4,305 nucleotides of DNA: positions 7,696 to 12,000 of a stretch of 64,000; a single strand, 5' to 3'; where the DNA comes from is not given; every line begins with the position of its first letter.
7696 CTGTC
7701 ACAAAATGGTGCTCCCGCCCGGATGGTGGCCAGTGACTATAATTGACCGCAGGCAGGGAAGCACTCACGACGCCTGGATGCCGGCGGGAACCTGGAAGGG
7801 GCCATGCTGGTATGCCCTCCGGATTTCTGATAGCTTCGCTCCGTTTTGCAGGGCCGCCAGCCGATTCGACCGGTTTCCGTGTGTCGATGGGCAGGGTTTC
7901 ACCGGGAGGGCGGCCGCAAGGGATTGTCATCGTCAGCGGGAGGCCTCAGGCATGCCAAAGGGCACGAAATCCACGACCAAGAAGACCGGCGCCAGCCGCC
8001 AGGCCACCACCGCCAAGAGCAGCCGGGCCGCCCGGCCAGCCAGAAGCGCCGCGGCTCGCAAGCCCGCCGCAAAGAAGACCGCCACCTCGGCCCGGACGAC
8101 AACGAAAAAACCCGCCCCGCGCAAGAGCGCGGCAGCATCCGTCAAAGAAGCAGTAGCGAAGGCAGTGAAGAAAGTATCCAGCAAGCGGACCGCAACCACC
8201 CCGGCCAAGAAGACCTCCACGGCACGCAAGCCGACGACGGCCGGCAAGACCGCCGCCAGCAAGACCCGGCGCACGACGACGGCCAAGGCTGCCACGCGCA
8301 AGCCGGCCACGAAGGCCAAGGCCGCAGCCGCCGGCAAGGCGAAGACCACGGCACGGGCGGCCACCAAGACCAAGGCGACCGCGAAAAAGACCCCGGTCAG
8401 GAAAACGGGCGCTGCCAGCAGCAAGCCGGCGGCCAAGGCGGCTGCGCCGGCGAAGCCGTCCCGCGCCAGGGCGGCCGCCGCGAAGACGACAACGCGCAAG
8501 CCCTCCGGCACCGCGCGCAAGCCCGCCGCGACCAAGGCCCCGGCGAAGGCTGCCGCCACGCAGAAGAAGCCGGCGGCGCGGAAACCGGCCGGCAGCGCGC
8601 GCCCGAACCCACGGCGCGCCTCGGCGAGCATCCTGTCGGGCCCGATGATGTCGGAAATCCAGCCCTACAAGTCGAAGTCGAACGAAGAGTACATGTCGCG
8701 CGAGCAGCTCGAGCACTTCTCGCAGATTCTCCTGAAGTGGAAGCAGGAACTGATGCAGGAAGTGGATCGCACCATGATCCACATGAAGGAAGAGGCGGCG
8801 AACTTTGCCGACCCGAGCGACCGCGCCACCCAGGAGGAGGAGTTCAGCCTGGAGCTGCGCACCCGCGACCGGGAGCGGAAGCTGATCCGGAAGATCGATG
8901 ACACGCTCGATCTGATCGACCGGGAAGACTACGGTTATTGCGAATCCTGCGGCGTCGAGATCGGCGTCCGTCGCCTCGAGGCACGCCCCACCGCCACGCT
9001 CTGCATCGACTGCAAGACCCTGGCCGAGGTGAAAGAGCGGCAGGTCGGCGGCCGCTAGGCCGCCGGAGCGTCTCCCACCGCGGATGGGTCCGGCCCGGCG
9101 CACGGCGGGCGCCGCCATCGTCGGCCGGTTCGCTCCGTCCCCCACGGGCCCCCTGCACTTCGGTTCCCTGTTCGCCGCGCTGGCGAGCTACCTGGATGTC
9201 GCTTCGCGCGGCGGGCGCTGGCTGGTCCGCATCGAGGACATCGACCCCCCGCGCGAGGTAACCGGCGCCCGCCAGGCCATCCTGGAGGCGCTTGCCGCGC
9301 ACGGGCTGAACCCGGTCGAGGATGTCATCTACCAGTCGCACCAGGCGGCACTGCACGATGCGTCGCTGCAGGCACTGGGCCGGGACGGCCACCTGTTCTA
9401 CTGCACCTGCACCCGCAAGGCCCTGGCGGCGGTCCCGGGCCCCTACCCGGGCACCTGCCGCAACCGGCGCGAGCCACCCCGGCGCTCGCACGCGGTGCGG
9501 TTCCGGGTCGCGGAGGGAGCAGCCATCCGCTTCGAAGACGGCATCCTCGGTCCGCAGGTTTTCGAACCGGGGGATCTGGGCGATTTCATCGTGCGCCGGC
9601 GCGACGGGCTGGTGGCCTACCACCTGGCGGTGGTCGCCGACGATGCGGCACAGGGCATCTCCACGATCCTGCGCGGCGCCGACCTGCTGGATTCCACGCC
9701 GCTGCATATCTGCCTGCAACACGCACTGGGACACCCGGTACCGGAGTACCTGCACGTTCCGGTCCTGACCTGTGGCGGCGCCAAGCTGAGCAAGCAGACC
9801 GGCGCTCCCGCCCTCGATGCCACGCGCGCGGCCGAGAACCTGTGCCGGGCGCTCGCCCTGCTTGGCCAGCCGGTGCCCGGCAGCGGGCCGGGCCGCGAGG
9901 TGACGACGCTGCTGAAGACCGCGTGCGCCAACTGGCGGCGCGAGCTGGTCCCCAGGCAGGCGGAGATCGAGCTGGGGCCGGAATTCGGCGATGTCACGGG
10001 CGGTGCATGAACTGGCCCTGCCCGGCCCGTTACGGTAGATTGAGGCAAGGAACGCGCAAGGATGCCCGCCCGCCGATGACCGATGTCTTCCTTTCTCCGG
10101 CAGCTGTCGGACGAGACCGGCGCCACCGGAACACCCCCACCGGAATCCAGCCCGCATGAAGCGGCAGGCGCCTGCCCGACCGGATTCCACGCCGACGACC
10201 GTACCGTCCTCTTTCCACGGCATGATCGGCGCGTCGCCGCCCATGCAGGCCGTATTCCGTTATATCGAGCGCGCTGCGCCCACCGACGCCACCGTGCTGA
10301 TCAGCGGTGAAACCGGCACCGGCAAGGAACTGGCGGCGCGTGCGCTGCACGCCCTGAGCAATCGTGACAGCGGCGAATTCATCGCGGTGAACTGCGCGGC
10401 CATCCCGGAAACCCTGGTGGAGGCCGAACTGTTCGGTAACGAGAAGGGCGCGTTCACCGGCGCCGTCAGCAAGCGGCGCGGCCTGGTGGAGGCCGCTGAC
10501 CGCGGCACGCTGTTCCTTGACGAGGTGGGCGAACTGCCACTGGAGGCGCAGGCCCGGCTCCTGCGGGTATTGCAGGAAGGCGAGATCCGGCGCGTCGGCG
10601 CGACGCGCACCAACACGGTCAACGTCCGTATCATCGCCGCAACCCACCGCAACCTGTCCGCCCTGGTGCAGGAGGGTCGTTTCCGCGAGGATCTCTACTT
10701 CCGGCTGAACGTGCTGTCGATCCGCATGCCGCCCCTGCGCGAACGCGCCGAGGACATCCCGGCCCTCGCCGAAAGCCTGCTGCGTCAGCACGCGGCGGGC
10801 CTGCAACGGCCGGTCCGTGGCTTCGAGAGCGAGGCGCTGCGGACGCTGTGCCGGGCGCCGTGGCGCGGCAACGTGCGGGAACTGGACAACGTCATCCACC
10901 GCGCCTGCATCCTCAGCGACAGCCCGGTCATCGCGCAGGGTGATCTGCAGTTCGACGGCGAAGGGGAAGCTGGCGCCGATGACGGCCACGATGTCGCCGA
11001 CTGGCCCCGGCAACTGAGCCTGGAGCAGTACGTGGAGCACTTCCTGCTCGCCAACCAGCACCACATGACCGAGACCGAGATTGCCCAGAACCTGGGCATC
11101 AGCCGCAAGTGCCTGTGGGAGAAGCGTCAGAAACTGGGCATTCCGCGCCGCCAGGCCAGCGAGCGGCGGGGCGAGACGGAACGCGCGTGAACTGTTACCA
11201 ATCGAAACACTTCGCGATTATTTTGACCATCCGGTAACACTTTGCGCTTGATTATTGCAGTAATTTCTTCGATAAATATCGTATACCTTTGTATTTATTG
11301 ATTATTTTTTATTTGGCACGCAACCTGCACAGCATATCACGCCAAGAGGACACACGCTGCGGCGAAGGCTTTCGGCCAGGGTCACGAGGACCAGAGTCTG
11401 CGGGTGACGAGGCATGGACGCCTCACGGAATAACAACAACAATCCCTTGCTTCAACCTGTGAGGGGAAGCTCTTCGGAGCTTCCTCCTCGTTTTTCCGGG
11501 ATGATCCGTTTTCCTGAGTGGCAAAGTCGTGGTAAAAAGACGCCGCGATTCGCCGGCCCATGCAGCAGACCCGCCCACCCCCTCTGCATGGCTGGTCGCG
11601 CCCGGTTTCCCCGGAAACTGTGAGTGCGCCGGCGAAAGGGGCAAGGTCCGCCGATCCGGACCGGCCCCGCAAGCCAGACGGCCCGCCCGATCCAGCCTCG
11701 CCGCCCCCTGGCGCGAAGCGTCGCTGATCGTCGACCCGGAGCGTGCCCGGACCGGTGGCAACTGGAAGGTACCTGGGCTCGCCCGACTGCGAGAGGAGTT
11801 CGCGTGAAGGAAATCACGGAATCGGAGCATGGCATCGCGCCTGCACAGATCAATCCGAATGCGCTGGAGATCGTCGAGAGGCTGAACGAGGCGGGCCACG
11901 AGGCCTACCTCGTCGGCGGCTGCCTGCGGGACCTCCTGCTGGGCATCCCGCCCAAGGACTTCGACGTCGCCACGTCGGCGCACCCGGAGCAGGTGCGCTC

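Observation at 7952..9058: DksA fused in frame to a ~228-aa histone-H1-like Lys/Ala/Thr-rich N-terminal domain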

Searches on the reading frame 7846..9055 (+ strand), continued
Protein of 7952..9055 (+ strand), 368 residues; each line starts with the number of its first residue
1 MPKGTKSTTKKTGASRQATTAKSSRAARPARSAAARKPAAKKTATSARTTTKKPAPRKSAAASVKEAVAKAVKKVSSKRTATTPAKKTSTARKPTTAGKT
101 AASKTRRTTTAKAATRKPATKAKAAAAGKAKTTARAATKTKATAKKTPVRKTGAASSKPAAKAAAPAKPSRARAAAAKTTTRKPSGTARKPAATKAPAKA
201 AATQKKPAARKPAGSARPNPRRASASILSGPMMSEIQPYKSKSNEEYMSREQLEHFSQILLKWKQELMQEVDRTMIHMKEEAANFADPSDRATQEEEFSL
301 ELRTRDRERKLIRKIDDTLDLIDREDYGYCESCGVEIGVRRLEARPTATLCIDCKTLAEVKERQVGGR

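Call 43: search_solved_structures(query=window:7952-9055:+, max_evalue=0.001, show_alignments=1)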
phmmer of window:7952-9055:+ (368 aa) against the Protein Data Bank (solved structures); distinct sequences matched with E-value up to 0.001: 4.
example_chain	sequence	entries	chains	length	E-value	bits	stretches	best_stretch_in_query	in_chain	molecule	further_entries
1tjl_A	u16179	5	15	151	2.7e-58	201.6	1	222-367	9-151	DnaK suppressor protein | RNA polymerase-binding transcription factor DksA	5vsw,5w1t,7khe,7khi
4ijj_A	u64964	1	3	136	2.3e-21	80.3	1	242-365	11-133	Putative C4-type zinc finger protein, DksA/TraR family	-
3h3p_S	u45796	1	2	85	1.6e-11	48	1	243-326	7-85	4E10_S0_1TJLC_004_N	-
6ptg_A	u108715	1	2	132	6.7e-09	39.3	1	249-354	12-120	DnaK Suppressor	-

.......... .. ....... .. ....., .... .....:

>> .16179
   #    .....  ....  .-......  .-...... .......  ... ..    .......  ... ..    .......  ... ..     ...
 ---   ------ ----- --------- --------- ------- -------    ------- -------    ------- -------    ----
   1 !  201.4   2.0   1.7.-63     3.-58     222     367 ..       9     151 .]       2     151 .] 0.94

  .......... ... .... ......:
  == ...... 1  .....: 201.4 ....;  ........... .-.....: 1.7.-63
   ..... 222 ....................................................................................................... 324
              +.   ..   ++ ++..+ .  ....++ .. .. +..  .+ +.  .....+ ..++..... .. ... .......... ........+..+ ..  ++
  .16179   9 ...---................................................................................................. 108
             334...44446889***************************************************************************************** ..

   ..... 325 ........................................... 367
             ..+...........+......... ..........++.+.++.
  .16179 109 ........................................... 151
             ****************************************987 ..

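Call 44: find_encoding_contigs(protein=P0054, flank=3000, max_places=1)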
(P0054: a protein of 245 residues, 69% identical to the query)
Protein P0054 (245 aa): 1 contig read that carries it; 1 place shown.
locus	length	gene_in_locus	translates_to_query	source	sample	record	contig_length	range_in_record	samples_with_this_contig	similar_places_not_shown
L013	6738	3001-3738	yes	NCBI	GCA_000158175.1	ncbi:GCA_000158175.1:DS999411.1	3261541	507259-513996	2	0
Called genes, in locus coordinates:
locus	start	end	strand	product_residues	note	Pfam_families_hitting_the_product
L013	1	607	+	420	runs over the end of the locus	PF00365:PFK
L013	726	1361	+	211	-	PF00719:Pyrophosphatase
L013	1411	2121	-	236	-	PF02557:VanY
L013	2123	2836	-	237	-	PF17746:SfsA_N, PF03749:SfsA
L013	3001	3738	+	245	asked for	PF02095:Extensin_1 (weak), PF07382:HC2, PF21157:DksA_N, PF01258:zf-dskA_traR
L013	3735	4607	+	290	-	PF00749:tRNA-synt_1c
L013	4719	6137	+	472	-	PF00072:Response_reg, PF00158:Sigma54_activat, PF14532:Sigma54_activ_2, PF25601:AAA_lid_14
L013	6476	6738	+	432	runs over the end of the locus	PF01743:PolyA_pol, PF12627:PolyA_pol_RNAbd, PF12626:PolyA_pol_arg_C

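Call 45: find_encoding_contigs(protein=P0095, flank=3000, max_places=1)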
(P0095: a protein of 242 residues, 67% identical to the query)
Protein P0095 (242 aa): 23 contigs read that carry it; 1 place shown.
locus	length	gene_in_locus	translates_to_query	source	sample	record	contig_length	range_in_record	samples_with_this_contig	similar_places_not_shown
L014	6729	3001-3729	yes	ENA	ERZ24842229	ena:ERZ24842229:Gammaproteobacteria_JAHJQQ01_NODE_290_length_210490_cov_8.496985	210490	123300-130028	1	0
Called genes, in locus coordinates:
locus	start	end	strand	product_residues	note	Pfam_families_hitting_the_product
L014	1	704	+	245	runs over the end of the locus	PF07264:EI24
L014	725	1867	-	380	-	PF00155:Aminotran_1_2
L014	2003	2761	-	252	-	PF00702:Hydrolase, PF13419:HAD_2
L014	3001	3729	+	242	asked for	PF07382:HC2, PF21157:DksA_N, PF01258:zf-dskA_traR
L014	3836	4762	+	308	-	PF00749:tRNA-synt_1c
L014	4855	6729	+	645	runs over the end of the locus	PF16177:ACAS_N, PF00501:AMP-binding, PF13193:AMP-binding_C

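Call 46: find_encoding_contigs(protein=P0031, flank=3000, max_places=1)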
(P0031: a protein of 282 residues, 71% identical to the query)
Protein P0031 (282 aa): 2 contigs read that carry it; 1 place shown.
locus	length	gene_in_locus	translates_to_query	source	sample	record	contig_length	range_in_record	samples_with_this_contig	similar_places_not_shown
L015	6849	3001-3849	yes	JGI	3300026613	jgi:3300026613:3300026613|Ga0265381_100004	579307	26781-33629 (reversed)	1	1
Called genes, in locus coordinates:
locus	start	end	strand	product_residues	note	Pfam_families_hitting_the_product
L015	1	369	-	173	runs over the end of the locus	PF03168:LEA_2 (weak)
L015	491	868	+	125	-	PF00355:Rieske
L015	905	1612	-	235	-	PF17746:SfsA_N, PF03749:SfsA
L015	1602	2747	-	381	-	PF00155:Aminotran_1_2, PF01053:Cys_Met_Meta_PP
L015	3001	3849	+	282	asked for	PF21157:DksA_N, PF01258:zf-dskA_traR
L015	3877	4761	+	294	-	PF00749:tRNA-synt_1c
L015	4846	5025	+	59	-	-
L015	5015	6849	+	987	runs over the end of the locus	PF00512:HisKA, PF02518:HATPase_c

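Call 51: predict_structure(alignment_id=A2)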
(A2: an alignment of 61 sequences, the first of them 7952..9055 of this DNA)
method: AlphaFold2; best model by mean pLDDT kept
length: 368 residues; sequences in the alignment: 61
mean_pLDDT: 59.5   pTM: 0.42
mean pLDDT of the five models: 59.5, 58.9, 57.6, 56.9, 53.5
residues with pLDDT >= 90: 15; 70-90: 83; 50-70: 125; < 50: 145
segments of 3 or more residues with pLDDT < 50: 1-4, 12-14, 16-18, 20-23, 25-27, 31-34, 42-54, 56-67, 73-93, 95-103, 105-111, 127-129, 174-176, 180-183, 185-187, 208-210, 212-218, 220-227, 229-231
pLDDT, mean of each block of 10 residues (from residue 1): 48 47 49 49 46 44 48 45 41 43 43 51 50 53 55 50 54 49 50 53 50 44 43 69 84 88 90 89 82 80 87 90 80 65 65 62 63
secondary structure, 60 per line:
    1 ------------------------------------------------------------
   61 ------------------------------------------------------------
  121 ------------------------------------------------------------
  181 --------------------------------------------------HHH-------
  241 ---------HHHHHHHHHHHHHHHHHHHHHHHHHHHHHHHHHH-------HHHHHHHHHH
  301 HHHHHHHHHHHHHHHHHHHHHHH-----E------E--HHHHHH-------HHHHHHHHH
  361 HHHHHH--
elements in order: H250-283 H291-323 H339-344 H352-366

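Call 54: search_protein_families(library=pfam, proteins=[window:7846-8901:+], max_evalue=10)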
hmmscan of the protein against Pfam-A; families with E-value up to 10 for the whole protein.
window:7846-8901:+ (351 aa): 0 families

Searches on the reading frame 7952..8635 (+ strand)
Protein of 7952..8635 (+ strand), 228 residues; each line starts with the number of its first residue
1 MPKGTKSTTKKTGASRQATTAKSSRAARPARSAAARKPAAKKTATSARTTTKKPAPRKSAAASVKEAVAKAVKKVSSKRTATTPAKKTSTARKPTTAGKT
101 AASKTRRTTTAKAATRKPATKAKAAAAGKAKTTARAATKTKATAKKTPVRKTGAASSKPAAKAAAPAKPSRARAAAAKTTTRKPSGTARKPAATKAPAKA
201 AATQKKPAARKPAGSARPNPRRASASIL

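Call 54: search_protein_families(library=pfam, proteins=[window:7952-8635:+], max_evalue=10)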
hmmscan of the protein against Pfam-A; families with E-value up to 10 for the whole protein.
window:7952-8635:+ (228 aa): 0 families

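Call 55: search_protein_families(library=ncbifam, proteins=[window:7952-8635:+], max_evalue=10)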
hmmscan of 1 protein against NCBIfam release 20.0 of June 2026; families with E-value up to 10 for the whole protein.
window:7952-8635:+ (228 aa): 0 families

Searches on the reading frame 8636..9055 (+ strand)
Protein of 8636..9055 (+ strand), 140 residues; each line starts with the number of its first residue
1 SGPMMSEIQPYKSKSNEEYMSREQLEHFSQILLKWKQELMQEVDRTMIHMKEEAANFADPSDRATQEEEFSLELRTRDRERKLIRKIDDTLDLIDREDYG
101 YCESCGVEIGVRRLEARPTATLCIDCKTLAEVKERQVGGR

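Call 30: search_protein_representatives(protein=window:8636-9055:+)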
Query: 140 residues. Proteins with E-value up to 0.001 (for the whole library): 11613; up to 1e-10: 2494; up to 1e-30: 322. The best 150 are listed.
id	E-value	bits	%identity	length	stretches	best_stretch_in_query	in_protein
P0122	7.2e-63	226.6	76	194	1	3-138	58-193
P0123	8.3e-61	219.9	73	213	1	5-134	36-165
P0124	2.7e-60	218.3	71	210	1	8-139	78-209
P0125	1.2e-59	216.2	74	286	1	6-139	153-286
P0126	1.9e-58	212.3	72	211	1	5-138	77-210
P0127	5.4e-58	210.8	69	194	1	6-139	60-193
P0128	5.8e-58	210.7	68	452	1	2-139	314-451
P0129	2.7e-57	208.6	68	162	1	7-139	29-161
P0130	3.1e-57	208.4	70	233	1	7-137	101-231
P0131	6.7e-57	207.3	69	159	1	8-138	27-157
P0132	8.1e-57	207.0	69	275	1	6-139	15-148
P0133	1.1e-56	206.5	68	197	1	6-138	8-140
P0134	1.2e-56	206.4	70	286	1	3-139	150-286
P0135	1.3e-56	206.3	70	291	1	8-138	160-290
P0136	1.6e-56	206.0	68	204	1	7-138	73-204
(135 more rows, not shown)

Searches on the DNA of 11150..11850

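Call 58: search_rna_families(source=window, start=11150, end=11850, threshold=evalue, max_evalue=1)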
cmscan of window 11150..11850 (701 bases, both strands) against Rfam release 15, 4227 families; matches with E-value up to 1: 0.
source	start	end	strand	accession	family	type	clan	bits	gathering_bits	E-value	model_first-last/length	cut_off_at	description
